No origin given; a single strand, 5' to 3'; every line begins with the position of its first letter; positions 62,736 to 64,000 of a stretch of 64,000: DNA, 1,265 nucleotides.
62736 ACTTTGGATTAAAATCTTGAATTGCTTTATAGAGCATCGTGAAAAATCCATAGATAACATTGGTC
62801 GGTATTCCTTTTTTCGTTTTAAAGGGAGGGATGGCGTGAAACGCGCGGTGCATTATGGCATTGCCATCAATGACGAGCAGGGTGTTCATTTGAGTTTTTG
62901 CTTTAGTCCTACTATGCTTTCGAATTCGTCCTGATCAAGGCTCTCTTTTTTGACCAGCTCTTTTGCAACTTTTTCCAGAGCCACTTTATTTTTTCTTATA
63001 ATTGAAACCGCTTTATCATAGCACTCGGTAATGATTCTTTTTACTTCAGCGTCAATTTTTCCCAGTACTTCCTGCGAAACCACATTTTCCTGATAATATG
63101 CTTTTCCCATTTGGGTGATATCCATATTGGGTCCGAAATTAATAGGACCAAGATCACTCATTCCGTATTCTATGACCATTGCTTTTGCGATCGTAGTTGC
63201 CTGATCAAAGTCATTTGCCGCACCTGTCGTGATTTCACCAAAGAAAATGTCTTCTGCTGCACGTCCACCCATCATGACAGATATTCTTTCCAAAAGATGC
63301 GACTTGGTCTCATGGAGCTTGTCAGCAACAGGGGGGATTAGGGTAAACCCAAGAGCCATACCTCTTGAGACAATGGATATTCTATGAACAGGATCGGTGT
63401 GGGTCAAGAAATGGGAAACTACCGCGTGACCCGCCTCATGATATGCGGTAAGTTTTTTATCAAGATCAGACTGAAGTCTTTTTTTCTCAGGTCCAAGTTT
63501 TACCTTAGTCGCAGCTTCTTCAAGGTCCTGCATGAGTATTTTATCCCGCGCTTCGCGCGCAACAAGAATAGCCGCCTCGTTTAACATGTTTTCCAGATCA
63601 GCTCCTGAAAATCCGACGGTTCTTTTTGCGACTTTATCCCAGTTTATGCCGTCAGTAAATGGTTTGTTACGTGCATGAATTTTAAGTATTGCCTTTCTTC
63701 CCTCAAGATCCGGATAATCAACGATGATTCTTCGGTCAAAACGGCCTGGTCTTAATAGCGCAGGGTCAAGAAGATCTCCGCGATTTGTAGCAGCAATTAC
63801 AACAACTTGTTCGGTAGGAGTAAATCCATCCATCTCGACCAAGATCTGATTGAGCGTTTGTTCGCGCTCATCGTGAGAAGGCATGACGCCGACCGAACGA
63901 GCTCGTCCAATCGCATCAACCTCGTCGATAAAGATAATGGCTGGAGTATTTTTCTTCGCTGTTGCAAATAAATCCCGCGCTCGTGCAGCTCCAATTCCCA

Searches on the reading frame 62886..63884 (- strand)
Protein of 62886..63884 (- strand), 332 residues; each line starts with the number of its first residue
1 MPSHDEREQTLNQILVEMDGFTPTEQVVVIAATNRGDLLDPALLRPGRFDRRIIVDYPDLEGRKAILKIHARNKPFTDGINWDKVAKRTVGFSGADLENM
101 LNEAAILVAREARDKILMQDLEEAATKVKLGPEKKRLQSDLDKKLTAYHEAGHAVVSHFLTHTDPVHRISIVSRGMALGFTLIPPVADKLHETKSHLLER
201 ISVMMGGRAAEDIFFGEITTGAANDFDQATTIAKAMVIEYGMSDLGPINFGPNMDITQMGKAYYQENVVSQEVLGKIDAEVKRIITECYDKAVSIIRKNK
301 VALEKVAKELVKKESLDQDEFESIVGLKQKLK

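Call 7: search_protein_families(library=pfam, proteins=[window:62886-63884:-], max_evalue=0.001)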
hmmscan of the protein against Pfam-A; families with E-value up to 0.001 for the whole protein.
window:62886-63884:- (332 aa): 3 families
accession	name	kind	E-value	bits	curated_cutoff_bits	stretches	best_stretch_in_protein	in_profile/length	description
PF01434.24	Peptidase_M41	-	6.8e-65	219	29.9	1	138-324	3-191/191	Peptidase family M41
PF17862.7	AAA_lid_3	-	8.5e-14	51.2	27.2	1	80-123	2-45/45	AAA+ lid domain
PF00004.35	AAA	-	2.4e-13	51.1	21.2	1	3-56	77-130/131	ATPase family associated with various cellular activities (AAA)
